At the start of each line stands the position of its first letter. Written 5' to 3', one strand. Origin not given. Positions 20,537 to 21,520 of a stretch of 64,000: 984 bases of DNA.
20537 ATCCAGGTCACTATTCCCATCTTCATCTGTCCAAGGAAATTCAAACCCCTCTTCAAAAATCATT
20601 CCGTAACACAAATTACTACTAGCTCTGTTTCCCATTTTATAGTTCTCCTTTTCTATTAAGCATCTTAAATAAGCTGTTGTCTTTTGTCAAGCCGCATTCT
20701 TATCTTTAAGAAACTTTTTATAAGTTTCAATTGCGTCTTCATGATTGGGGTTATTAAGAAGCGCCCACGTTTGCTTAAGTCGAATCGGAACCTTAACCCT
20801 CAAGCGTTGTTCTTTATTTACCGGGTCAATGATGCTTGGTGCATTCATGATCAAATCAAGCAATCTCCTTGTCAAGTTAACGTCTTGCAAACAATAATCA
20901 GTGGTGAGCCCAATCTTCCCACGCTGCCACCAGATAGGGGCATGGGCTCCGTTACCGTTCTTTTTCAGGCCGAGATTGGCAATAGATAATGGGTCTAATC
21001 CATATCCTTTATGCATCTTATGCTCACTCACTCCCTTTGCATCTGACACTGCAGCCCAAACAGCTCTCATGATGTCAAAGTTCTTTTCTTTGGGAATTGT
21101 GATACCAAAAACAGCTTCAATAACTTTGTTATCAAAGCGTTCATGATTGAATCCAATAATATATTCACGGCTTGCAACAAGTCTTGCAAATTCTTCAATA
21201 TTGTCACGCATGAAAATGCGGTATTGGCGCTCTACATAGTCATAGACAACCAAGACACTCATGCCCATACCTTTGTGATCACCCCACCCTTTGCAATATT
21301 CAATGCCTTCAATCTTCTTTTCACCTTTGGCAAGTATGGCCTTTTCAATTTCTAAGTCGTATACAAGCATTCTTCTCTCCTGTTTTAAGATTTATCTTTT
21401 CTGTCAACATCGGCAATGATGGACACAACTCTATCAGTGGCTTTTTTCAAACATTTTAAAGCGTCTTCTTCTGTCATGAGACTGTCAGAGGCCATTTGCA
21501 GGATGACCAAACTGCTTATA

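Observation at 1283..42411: Promoter family built on a 14-nt motif that occurs in either orientation at the -35 position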

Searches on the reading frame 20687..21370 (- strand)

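Call 46: search_protein_families(library=pfam, proteins=[window:20687-21370:-], max_evalue=0.01)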
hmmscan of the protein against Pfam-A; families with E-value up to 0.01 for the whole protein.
window:20687-21370:- (227 aa): 1 family
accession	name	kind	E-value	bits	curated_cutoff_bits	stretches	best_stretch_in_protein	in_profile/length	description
PF13482.12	RNase_H_2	-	7.6e-06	26.4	22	1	48-150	31-133/165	RNase_H superfamily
